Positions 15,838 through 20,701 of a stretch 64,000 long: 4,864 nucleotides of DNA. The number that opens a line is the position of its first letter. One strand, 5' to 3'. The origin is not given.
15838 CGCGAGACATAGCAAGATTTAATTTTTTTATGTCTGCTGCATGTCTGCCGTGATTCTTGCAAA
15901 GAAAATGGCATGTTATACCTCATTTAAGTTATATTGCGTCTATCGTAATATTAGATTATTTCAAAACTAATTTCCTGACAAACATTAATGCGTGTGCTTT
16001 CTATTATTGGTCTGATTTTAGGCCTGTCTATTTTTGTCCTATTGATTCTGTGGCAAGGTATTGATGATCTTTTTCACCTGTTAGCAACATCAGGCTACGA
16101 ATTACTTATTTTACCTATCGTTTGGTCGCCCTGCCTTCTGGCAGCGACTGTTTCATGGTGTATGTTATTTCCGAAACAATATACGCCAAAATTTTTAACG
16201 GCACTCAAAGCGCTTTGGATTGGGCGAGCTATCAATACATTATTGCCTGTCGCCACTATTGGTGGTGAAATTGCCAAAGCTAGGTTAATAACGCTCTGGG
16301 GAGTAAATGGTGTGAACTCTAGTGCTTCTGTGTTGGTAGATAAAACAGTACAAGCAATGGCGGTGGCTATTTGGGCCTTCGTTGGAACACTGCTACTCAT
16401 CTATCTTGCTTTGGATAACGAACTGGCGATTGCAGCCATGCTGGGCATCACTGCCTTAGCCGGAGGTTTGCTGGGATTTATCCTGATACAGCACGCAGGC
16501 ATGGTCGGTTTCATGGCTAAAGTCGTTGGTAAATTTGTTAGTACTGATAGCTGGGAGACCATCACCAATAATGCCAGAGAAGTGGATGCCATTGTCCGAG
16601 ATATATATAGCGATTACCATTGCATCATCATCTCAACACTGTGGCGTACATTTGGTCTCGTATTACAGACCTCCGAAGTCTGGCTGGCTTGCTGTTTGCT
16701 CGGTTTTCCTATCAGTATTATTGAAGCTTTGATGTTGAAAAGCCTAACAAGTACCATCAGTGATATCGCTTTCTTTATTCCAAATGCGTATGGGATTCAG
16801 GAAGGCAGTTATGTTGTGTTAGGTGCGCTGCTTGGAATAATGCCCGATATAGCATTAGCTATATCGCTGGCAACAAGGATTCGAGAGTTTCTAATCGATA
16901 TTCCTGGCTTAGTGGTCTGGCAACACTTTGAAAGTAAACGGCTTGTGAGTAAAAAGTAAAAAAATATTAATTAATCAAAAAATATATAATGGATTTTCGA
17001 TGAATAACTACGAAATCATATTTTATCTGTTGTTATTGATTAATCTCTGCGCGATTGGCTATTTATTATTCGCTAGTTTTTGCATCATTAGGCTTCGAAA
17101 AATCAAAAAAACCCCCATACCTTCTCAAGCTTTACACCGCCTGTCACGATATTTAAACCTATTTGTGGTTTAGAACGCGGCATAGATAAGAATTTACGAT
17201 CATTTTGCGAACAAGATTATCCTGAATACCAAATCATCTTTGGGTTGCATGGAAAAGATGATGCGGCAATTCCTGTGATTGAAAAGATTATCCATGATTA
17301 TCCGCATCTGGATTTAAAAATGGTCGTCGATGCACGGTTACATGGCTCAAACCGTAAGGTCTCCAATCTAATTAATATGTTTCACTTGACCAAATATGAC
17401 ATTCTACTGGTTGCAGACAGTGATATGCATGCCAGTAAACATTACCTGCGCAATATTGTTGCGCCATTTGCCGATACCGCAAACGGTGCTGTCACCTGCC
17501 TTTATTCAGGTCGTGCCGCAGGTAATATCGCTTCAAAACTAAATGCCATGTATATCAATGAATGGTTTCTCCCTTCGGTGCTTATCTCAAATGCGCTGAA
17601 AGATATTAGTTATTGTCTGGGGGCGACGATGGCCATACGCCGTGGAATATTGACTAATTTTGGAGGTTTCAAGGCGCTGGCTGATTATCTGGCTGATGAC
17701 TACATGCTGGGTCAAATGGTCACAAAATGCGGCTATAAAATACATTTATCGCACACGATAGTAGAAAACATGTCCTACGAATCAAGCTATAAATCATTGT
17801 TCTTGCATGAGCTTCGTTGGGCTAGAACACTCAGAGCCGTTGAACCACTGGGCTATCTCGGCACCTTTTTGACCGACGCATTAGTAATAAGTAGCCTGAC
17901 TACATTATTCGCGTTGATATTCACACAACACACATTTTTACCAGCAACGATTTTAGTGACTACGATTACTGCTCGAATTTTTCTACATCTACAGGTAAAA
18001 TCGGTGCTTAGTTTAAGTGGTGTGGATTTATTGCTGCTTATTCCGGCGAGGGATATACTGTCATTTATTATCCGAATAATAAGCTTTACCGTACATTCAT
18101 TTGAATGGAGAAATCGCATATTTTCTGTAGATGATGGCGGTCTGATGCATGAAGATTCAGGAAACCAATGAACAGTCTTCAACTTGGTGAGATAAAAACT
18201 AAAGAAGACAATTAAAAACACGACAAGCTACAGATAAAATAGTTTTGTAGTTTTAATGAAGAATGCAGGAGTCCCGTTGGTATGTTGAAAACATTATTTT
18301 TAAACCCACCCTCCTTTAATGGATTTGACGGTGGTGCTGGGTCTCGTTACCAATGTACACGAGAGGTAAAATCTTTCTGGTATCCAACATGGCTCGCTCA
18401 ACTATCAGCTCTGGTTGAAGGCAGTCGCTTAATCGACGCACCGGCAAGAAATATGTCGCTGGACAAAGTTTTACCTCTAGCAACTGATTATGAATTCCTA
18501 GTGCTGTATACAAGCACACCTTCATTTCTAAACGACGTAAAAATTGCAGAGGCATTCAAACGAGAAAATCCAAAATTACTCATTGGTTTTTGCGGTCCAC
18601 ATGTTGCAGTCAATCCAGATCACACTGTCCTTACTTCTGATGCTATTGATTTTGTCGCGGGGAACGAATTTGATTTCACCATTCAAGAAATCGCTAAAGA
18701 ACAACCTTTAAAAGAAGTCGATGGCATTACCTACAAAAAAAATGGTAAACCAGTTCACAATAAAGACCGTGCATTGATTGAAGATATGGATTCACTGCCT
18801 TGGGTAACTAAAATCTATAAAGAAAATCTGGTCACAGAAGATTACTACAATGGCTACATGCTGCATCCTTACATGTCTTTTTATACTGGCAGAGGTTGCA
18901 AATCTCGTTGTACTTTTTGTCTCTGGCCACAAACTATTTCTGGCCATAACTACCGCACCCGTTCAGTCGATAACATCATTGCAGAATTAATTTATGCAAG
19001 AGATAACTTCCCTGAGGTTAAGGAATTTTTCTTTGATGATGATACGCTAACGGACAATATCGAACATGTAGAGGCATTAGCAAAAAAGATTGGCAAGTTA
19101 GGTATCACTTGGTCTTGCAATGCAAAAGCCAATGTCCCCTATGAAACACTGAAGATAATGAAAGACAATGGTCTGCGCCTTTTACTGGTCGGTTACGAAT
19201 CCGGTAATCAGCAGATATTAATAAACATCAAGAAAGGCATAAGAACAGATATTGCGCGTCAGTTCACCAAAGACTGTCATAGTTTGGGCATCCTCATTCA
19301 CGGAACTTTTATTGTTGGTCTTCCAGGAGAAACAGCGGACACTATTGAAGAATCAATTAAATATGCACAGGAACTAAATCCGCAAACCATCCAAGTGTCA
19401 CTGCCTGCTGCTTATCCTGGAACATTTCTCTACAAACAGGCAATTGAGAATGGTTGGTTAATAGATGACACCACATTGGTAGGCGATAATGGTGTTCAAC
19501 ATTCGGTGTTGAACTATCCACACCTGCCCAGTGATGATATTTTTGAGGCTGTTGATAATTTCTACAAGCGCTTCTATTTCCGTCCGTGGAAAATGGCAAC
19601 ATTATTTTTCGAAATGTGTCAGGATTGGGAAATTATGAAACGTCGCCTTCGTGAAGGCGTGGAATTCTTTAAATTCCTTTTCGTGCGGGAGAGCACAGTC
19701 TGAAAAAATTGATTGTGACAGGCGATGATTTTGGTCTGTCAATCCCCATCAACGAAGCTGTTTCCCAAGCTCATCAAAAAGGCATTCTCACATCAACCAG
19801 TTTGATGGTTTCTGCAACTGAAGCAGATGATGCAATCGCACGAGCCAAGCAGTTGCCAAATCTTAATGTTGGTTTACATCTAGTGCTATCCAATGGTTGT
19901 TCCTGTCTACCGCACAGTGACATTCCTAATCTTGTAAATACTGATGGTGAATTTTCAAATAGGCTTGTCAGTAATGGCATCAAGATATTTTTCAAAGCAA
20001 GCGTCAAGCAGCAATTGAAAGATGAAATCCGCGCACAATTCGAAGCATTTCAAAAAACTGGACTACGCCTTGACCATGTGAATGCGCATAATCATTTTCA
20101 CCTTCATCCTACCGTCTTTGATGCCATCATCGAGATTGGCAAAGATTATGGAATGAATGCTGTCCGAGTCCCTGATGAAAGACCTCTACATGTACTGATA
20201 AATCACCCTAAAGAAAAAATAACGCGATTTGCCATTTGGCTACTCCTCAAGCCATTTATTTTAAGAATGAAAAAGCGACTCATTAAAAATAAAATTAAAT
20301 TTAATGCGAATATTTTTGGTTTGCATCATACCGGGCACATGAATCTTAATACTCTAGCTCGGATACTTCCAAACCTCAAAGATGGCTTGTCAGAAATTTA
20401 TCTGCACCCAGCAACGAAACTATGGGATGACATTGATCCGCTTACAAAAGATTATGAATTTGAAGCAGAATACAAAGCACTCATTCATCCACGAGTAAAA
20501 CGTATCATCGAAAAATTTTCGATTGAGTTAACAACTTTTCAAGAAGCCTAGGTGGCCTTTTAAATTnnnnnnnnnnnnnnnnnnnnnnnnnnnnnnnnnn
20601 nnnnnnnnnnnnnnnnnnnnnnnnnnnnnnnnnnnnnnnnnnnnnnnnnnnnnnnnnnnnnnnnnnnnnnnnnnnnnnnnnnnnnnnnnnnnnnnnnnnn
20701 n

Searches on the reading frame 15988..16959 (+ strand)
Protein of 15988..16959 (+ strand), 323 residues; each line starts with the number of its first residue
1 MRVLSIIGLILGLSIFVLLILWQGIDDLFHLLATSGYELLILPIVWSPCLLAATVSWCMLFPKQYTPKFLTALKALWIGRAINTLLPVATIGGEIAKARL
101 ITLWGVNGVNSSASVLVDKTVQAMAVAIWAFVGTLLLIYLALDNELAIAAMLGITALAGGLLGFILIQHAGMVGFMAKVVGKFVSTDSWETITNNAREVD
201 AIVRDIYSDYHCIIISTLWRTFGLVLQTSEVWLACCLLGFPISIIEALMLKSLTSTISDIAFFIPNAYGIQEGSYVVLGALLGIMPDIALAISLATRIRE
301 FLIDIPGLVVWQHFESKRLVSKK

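Call 5: search_protein_families(library=ncbifam, proteins=[window:15988-16959:+])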
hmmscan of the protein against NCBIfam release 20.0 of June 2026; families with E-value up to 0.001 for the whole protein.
window:15988-16959:+ (323 aa): 2 families
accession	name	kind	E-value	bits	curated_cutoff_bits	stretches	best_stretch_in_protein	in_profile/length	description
TIGR03476.1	HpnL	subfamily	8.2e-73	245.5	195.65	1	1-315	1-318/318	putative membrane protein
TIGR00374.1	TIGR00374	subfamily_domain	7.1e-07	28.9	43.2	1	10-301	2-299/323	flippase-like domain-containing protein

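Call 6: search_protein_families(library=pfam, proteins=[window:15988-16959:+])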
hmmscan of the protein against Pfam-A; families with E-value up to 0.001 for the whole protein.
window:15988-16959:+ (323 aa): 1 family
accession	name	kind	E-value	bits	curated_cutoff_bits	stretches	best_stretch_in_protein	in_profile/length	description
PF03706.18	LPG_synthase_TM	-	1.1e-25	91.2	33.4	1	10-303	2-297/302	Lysylphosphatidylglycerol synthase TM region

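Call 48: find_homologous_proteins(query=window:15988-16956:+, max_evalue=1e-20)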
Query window:15988-16956:+ (323 aa): 337 proteins with E <= 1e-20 among 8000 candidates; the best 120 are listed.
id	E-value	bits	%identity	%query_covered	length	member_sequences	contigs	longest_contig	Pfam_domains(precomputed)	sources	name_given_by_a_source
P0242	6.8e-202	688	100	100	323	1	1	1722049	PF03706.19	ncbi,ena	-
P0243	1.8e-169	581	84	100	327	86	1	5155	PF03706.19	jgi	-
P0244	2.0e-167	575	82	100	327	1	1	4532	PF03706.19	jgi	-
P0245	1.6e-166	572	82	100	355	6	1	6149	PF03706.19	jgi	jgi:putative membrane protein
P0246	1.1e-165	569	80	100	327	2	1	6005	PF03706.19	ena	-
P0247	1.3e-165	569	82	100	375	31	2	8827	PF03706.19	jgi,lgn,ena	-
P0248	2.4e-165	568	82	100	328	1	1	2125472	PF03706.19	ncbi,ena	-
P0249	1.2e-164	566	80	100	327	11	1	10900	PF03706.19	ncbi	-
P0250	1.2e-161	556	81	95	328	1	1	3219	PF03706.19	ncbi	-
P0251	8.1e-159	546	80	100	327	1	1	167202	PF03706.19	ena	-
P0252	3.6e-158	544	76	100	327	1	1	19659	PF03706.19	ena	-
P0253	2.6e-157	541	78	100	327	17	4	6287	PF03706.19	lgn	-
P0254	8.3e-156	537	78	100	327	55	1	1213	PF03706.19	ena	-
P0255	2.4e-155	535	75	100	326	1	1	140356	PF03706.19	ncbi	-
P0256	3.4e-133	462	67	100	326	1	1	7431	PF03706.19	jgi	jgi:putative membrane protein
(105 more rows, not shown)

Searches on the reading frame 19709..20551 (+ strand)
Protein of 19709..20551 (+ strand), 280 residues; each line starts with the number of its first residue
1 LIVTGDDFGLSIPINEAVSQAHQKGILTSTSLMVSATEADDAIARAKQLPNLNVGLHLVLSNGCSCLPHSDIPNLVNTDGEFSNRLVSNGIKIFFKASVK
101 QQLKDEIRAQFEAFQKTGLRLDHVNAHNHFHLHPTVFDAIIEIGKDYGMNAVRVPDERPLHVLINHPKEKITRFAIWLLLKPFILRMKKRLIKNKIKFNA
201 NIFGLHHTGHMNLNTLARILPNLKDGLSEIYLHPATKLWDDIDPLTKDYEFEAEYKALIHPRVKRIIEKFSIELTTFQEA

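Call 5: search_protein_families(library=ncbifam, proteins=[window:19709-20551:+])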
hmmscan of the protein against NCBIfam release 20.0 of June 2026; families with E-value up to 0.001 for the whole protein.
window:19709-20551:+ (280 aa): 3 families
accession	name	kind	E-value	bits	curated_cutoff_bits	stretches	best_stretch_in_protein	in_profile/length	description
TIGR03473.1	HpnK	hypoth_equivalog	1.3e-104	349.5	232.6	1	1-279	4-280/283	hopanoid biosynthesis-associated protein HpnK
NF002559.0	PRK02134.1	equivalog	2.6e-32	112.4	227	1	1-153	5-150/249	chitin disaccharide deacetylase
NF052308.1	CarbhyDeactlThm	equivalog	1.9e-10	40.5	400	1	1-271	14-253/265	carbohydrate deacetylase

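Call 6: search_protein_families(library=pfam, proteins=[window:19709-20551:+])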
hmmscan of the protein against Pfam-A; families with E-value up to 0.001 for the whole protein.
window:19709-20551:+ (280 aa): 1 family
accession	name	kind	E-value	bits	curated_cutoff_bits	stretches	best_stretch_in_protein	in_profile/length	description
PF04794.17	YdjC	-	1.2e-64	219.1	29.7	1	1-268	2-265/266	YdjC-like protein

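Call 46: find_homologous_proteins(query=window:19709-20548:+, max_evalue=1e-20)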
Query window:19709-20548:+ (280 aa): 7996 proteins with E <= 1e-20 among 8000 candidates; the best 120 are listed.
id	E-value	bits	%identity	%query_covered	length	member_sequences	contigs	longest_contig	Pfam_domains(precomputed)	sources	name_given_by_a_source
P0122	1.7e-183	626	100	99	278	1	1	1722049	PF04794.18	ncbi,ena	-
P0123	4.0e-151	520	81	99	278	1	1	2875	PF04794.18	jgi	-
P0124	1.3e-150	518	81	100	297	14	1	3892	PF04794.18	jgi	-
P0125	1.8e-150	518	80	100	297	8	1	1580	PF04794.18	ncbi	-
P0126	3.9e-150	517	81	99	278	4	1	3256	PF04794.18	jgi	jgi:hopanoid biosynthesis associated protein HpnK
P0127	5.9e-150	516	81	99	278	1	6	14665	PF04794.18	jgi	-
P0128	8.7e-150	515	79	100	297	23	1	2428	PF04794.18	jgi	jgi:hopanoid biosynthesis associated protein HpnK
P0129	1.1e-149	515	81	99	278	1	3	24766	PF04794.18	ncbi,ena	-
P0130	3.5e-149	513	81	99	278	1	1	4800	PF04794.18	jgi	-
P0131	3.7e-149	513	81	99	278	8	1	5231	PF04794.18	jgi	-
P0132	5.5e-149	513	80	100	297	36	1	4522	PF04794.18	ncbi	-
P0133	9.2e-149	512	80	99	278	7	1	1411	PF04794.18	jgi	-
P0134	1.6e-148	511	80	99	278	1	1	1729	PF04794.18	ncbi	-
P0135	2.4e-148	511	81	100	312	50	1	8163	PF04794.18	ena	-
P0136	2.9e-148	510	80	99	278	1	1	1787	PF04794.18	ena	-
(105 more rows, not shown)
